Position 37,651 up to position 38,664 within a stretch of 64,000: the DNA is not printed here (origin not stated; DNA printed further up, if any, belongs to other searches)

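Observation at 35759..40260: Two-component system followed by a coupled membrane hexapeptide-repeat protein, a PAP2_C/sphingomyelin-synthase-like transferase and a 337-aa unknown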

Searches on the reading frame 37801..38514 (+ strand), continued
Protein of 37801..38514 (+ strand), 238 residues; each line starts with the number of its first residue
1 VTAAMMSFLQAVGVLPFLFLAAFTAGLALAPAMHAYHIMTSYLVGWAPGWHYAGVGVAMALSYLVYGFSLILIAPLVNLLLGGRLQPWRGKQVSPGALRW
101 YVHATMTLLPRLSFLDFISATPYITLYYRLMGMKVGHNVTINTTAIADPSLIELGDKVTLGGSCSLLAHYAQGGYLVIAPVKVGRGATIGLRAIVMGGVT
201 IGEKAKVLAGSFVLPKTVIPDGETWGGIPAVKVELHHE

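Call 49: search_protein_families(library=pfam, proteins=[L095:201-1343:+, L095:206-1363:+, L167:4001-4666:+, L092:2730-3113:+], max_evalue=0.01)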
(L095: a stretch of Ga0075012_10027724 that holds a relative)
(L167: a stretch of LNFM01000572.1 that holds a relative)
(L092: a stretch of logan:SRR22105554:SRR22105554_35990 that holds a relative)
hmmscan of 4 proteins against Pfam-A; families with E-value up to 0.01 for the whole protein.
L095:201-1343:+ (381 aa): 0 families

L095:206-1363:+ (386 aa): 0 families

L167:4001-4666:+ (222 aa): 3 families
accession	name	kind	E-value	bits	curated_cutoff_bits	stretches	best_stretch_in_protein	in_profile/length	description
PF14602.12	Hexapep_2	-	2.6e-08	33.9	27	1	167-200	1-32/34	Hexapeptide repeat of succinyl-transferase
PF00132.30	Hexapep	-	1.8e-07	31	27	1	168-200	2-34/36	Bacterial transferase hexapeptide (six repeats)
PF25084.1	LbH_EIF2B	-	0.00079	19.9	54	1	122-207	24-100/105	EIF2B subunit epsilon LbH domain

L092:2730-3113:+ (128 aa): 0 families

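Call 65: search_protein_families(library=padloc, proteins=[window:37801-38514:+], max_evalue=0.01)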
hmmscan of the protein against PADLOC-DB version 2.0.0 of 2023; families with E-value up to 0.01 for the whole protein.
window:37801-38514:+ (238 aa): 0 families

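Call 77: search_dna_similar(query=window:37813-38514:+, collection=plasmids, mode=protein, max_evalue=1e-10, max_rows=15)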
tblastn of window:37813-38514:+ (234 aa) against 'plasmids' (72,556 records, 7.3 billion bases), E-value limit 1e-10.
Records with a match: 29; places in all: 31; records where one place covers at least 80% of the query: 0.
Best place of each record, by identity: <60% 29.
By first word of the organism name: Shinella 7; Streptomyces 4; Acinetobacter 4; Skermanella 2; Pseudonocardia 2; Rhizobium 2; Phyllobacterium 2; Sphingomonas 1; Aureimonas 1; Nonomuraea 1; and 3 more.
By predicted mobility (MOB-suite, as given by PLSDB): non-mobilizable 19; mobilizable 9; conjugative 1.
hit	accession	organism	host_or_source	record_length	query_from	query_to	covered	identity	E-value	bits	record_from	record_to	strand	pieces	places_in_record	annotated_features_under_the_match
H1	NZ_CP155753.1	Sphingomonas parapaucimobilis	Chinese cabbage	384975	98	226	55%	37.2%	7e-15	80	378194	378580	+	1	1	Pls/PosA family non-ribosomal peptide synthetase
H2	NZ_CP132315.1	Shinella oryzae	Homo sapiens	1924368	84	227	62%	29.7%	2e-12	73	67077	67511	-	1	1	none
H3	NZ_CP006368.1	Aureimonas sp. AU20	-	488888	84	227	62%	29.7%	6e-12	72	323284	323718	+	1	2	Pls/PosA family non-ribosomal peptide synthetase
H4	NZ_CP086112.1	Skermanella rosea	single cell,hydrocarbon-contaminated ...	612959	96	229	57%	31.3%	2e-12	73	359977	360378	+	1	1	Pls/PosA family non-ribosomal peptide synthetase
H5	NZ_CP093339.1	Shinella sp. H4-D48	whole organism,grassland soil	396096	84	227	62%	29.0%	3e-12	72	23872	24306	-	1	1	Pls/PosA family non-ribosomal peptide synthetase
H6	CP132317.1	Shinella sumterensis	Homo sapiens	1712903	84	227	62%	29.0%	6e-12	72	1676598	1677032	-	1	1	amino acid adenylation domain-containing protein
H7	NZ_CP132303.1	Shinella sumterensis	Homo sapiens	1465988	84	227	62%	29.0%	6e-12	72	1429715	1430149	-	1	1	none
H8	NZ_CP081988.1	Shinella oryzae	cell culture,rhizosphere soil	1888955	84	227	62%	29.0%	7e-12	72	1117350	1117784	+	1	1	none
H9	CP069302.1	Shinella sp. PSBB067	monoisolate,Minnesota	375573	84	227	62%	29.0%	2e-11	70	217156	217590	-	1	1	non-ribosomal peptide synthetase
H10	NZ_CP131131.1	Shinella zoogloeoides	isolate,Activated charcoal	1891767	84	227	62%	29.0%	4e-11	69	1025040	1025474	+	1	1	none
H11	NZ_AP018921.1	Pseudonocardia autotrophica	-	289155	99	229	56%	31.3%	4e-13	75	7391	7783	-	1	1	Pls/PosA family non-ribosomal peptide synthetase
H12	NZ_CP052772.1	Pseudonocardia alni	Cell culture,soil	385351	99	229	56%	31.3%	2e-12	73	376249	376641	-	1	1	Pls/PosA family non-ribosomal peptide synthetase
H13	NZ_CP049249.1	Rhizobium rhizoryzae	cell culture,soil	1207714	84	233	64%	27.2%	2e-12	73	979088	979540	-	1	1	none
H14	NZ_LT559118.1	Nonomuraea gerenzanensis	-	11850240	107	228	52%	32.8%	7e-11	69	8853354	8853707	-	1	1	none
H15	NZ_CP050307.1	Rhizobium lusitanum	Oxytropis pumilio,cell culture,root ...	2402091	109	234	54%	31.5%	1e-11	71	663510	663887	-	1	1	none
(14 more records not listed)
